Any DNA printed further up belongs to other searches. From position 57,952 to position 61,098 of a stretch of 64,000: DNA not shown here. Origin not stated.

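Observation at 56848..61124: Minus-strand unit encoding a 950-aa uncharacterised secreted protein, a lipoprotein and a small membrane protein, with a palindromic SD-containing divergent promoter shared with asd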

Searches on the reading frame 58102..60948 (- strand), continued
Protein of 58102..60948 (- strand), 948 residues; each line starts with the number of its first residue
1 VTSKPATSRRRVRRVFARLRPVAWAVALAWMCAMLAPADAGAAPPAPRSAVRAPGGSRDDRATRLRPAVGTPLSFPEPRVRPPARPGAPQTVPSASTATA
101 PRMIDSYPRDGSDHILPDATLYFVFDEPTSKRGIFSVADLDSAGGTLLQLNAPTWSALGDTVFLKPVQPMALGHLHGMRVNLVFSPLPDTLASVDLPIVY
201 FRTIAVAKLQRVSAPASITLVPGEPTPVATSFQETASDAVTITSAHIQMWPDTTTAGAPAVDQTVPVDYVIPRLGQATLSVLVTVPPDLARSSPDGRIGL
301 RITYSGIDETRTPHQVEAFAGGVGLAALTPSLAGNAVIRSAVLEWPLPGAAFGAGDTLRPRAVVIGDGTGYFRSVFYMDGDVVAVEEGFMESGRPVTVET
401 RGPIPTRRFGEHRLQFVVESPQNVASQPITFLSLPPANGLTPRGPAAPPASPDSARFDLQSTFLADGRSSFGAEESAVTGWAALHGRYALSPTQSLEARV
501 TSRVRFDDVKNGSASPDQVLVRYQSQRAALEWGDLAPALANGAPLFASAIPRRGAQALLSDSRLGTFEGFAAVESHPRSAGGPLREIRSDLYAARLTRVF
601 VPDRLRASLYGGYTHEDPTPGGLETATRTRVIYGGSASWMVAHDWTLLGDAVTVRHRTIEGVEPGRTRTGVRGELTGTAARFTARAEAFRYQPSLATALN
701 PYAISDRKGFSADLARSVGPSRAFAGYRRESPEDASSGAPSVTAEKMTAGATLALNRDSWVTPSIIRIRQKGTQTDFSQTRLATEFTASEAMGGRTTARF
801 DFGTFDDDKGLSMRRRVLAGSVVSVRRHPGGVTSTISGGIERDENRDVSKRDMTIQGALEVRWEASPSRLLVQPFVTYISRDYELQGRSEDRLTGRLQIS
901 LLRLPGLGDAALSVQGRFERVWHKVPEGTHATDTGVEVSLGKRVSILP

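Call 31: search_protein_families(library=pfam, proteins=[P0157, P0162, P0176, P0167, P0270, P0186, P0232, P0263, P0158, P0163], max_evalue=0.001)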
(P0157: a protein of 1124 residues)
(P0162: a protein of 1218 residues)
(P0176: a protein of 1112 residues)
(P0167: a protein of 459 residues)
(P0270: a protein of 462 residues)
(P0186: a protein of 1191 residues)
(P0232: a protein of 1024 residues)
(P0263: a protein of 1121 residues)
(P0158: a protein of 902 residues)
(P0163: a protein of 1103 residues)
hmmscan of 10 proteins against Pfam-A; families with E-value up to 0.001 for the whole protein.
P0157 (1124 aa): 1 family
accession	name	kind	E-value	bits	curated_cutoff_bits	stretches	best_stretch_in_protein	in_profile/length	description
PF13205.12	Big_5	-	2e-19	70.7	23.6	2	139-239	5-105/105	Bacterial Ig-like domain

P0162 (1218 aa): 2 families
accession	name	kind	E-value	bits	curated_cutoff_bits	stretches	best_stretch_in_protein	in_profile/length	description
PF13205.12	Big_5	-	1.9e-14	54.7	23.6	1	26-119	7-105/105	Bacterial Ig-like domain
PF04234.18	CopC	-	1.4e-07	32.9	23.3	1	26-115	4-90/92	CopC domain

P0176 (1112 aa): 2 families
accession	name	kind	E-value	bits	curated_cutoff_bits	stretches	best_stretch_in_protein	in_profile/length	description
PF13205.12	Big_5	-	4.8e-22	79.1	23.6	2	131-232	3-105/105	Bacterial Ig-like domain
PF04234.18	CopC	-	1.9e-06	29.2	23.3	0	33-76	3-44/92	CopC domain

P0167 (459 aa): 1 family
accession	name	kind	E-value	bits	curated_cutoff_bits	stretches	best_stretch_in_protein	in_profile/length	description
PF13205.12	Big_5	-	1.4e-11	45.5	23.6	1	32-130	7-105/105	Bacterial Ig-like domain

P0270 (462 aa): 1 family
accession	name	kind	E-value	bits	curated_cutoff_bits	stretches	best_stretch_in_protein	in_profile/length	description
PF13205.12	Big_5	-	5.4e-08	34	23.6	1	35-134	6-105/105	Bacterial Ig-like domain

P0186 (1191 aa): 0 families

P0232 (1024 aa): 1 family
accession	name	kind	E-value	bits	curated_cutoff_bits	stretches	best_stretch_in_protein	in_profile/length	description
PF13205.12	Big_5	-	8.5e-12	46.2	23.6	1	25-127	6-105/105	Bacterial Ig-like domain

P0263 (1121 aa): 0 families

P0158 (902 aa): 0 families

P0163 (1103 aa): 0 families

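Call 37: find_encoding_contigs(protein=P0002, flank=6000, max_places=2)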
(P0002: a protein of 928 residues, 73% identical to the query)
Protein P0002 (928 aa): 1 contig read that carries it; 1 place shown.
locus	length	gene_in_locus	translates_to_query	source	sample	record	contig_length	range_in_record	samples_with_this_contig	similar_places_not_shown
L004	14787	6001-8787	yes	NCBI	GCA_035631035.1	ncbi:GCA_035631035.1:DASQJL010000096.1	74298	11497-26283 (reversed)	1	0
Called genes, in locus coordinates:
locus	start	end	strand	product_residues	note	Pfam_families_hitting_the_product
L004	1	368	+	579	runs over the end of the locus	PF22148:Fervidolysin_NPro-like, PF00082:Peptidase_S8, PF13860:FlgD_ig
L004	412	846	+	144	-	-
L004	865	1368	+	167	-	PF10604:Polyketide_cyc2, PF03364:Polyketide_cyc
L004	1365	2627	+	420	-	PF00109:ketoacyl-synt, PF02801:Ketoacyl-synt_C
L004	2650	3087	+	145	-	PF13473:Cupredoxin_1, PF00127:Copper-bind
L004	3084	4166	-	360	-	PF26550:Tricorn_2nd (weak), PF07676:PD40 (weak), PF26549:Tricorn_N, PF07676:PD40 (weak), PF26550:Tricorn_2nd, PF26549:Tricorn_N, PF07676:PD40 (weak), PF26549:Tricorn_N, +4 more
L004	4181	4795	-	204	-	PF00300:His_Phos_1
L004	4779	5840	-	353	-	PF01118:Semialdhyde_dh, PF02774:Semialdhyde_dhC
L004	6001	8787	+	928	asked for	-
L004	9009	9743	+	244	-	-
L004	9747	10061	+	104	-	-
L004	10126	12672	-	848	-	PF02190:LON_substr_bdg, PF00004:AAA, PF07728:AAA_5 (weak), PF22667:Lon_lid, PF05362:Lon_C, PF13541:ChlI (weak)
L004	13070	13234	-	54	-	-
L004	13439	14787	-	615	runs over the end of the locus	PF14827:dCache_3, PF00672:HAMP, PF00512:HisKA, PF02518:HATPase_c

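Call 40: find_related_loci(query=A1, collection=genome_contigs, flank=6000)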
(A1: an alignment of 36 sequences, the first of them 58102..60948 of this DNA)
Query A1 (948 aa) in genome_contigs; peptide patterns used: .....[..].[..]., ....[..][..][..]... (x = any residue, [..] = any of these).
317 stretches matched a pattern; 32 encode a relative of the query (tblastn E <= 1e-3); 31 distinct loci.
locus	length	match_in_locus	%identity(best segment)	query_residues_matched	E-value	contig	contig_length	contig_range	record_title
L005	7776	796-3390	75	86-948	0e+0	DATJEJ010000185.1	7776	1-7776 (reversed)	MAG TPA_asm: Candidatus Omnitrophota bacterium isolate SMAG_U15430 k141_437475, whole genome shotgun sequence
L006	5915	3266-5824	75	96-948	0e+0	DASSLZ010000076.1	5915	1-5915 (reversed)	MAG TPA_asm: Candidatus Eisenbacteria bacterium isolate SMAG_U1185 k141_661104, whole genome shotgun sequence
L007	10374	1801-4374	70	101-948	0e+0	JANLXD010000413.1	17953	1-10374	MAG: Candidatus Eisenbacteria bacterium isolate OTE_20_metabat_128 OTE_20_k141_4768640, whole genome shotgun sequence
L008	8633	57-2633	68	96-948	0e+0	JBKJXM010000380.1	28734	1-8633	MAG: Candidatus Eisenbacteria bacterium isolate swi_bin.175 k127_17467983, whole genome shotgun sequence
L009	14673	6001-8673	60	94-948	0e+0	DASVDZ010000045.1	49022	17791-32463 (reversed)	MAG TPA_asm: Candidatus Eisenbacteria bacterium isolate SMAG_U2047 k141_1234015, whole genome shotgun sequence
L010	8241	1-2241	61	221-948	0e+0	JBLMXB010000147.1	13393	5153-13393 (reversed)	MAG: Hyphomicrobiales bacterium isolate MAG267 PRJNA957066_bin47_renamed_146, whole genome shotgun sequence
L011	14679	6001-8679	51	81-947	0e+0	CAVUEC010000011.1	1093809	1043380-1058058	MAG: Candidatus Eisenbacteria bacterium isolate MFD02809.bin.1.83 genome assembly, contig: contig_51000, whole genome sh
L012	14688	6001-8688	49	78-947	0e+0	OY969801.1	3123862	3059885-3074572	MAG: Candidatus Eisenbacteria bacterium isolate MFD10007.bin.c.4 genome assembly, chromosome: 1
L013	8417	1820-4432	50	97-943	0e+0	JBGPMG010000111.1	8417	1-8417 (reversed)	MAG: Candidatus Eisenbacteria bacterium isolate OBJ_0618_7090110_243 k141_10888949_length_8417_cov_14.0000, whole genome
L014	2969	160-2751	48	104-946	0e+0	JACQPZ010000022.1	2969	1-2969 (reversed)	MAG: Candidatus Latescibacterota bacterium isolate NC_groundwater_1320_Ag_S-0.2um_68_47 S_p2_S4_coassembly_k141_519839,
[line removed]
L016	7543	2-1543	73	437-948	0e+0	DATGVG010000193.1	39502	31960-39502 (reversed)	MAG TPA_asm: Candidatus Limnocylindrales bacterium isolate SMAG_U10550 k141_385635, whole genome shotgun sequence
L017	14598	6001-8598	47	101-946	0e+0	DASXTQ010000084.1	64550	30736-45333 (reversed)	MAG TPA_asm: Candidatus Eisenbacteria bacterium isolate SMAG_U4696 k141_806865, whole genome shotgun sequence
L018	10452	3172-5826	47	93-947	0e+0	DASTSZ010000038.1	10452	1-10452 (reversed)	MAG TPA_asm: Candidatus Eisenbacteria bacterium isolate SMAG_U2293 k141_1212273, whole genome shotgun sequence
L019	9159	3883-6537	47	92-947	0e+0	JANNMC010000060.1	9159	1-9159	MAG: Candidatus Eisenbacteria bacterium isolate SOY_38_concoct_21 SOY_38_k141_3514785, whole genome shotgun sequence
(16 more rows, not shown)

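Call 55: find_encoding_contigs(protein=P0162, flank=5000, max_places=2)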
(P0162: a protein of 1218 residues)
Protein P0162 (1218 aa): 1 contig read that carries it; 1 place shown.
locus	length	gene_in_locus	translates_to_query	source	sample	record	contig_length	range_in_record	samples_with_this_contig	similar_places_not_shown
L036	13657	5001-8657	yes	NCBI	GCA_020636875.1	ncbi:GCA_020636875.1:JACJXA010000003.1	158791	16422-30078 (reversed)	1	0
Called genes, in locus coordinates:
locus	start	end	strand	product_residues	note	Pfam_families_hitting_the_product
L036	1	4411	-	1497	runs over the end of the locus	-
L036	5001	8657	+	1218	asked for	PF04234:CopC (weak), PF13205:Big_5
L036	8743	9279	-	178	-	PF00578:AhpC-TSA (weak)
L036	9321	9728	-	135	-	PF01325:Fe_dep_repress, PF00392:GntR (weak), PF01978:TrmB (faint), PF12802:MarR_2 (weak), PF01047:MarR, PF02742:Fe_dep_repr_C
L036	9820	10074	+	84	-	PF04023:FeoA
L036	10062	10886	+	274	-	PF01926:MMR_HSR1, PF02421:FeoB_N, PF17910:FeoB_Cyto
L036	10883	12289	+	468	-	PF07670:Gate, PF07664:FeoB_C, PF07670:Gate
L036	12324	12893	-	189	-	PF06439:3keto-disac_hyd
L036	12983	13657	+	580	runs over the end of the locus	-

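Call 64: find_encoding_contigs(protein=P0001, flank=10000, max_places=1)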
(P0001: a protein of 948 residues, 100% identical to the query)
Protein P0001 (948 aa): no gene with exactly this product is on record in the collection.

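Call 73: fold_search(model_id=the predicted structure, library=pdb)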
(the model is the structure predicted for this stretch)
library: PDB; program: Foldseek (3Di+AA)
matches with E <= 10: 1359; with E <= 0.001: 361
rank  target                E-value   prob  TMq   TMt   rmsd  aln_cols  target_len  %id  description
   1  9fy9_D                9.2e-09  1.00  0.27  0.34  14.1       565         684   11  Cryo-EM structure of the type 1 chaperone-usher pilus FimD-tip complex (FimDHGFC) - Conformer 1 (released 2025-06-04)
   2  3rfz_B                1.8e-08  1.00  0.29  0.33  24.7       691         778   13  Crystal structure of the FimD usher bound to its cognate FimC:FimH substrate (released 2011-06-01)
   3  3ohn_A                4.7e-08  1.00  0.25  0.42  11.8       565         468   12  Crystal structure of the FimD translocation domain (released 2011-06-01)
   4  8ae1_A                7.9e-08  1.00  0.25  0.24  21.8      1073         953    9  Structure of trimeric SlpA outer membrane protein (released 2022-11-30)
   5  4u48                  8.7e-08  0.99  0.11  0.08  29.5      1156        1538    9  Crystal structure of Salmonella alpha-2-macroglobulin (released 2014-09-17)
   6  3rfz_E                1.4e-07  1.00  0.28  0.33  25.2       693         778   12  Crystal structure of the FimD usher bound to its cognate FimC:FimH substrate (released 2011-06-01)
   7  3t24_A                1.5e-07  1.00  0.19  0.38  13.9       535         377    8  Crystal structure of Pseudomonas aeruginosa OpdQ (released 2012-02-08)
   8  6r2q_B                3.1e-07  1.00  0.30  0.42  14.6       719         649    7  Structure of the Mtr complex (released 2020-04-22)
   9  7zgx_A                3.9e-07  1.00  0.22  0.22  25.2      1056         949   10  S-layer Deinoxanthin Binding Complex, C1 symmetry (released 2022-07-13)
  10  2y0k                  4.1e-07  1.00  0.18  0.38  14.5       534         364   11  Crystal Structure of Pseudomonas Aeruginosa OpdO (released 2011-12-21)
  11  5mzs                  4.3e-07  1.00  0.25  0.31  17.0       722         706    9  Crystal structure of the ferric enterobactin receptor (PfeA) mutant (R480A_Q482A) from Pseudomonas aeruginosa (released 2018-02-14)
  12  3szv                  4.7e-07  1.00  0.18  0.39  13.9       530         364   10  Crystal structure of Pseudomonas aeruginosa OccK3 (OpdO) (released 2012-02-08)
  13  5dl7                  5.4e-07  1.00  0.18  0.36  14.4       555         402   10  Crystal structure of Acinetobacter baumannii OccAB3 (released 2016-02-03)
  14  5m9b                  5.6e-07  1.00  0.24  0.30  17.1       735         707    8  Crystal structure of the ferric enterobactin receptor (PfeA) from Pseudomonas aeruginosa (released 2018-02-21)
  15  8agd_A                5.6e-07  1.00  0.22  0.20  24.9      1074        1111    9  Full SDBC and SOD assembly (released 2023-04-12)
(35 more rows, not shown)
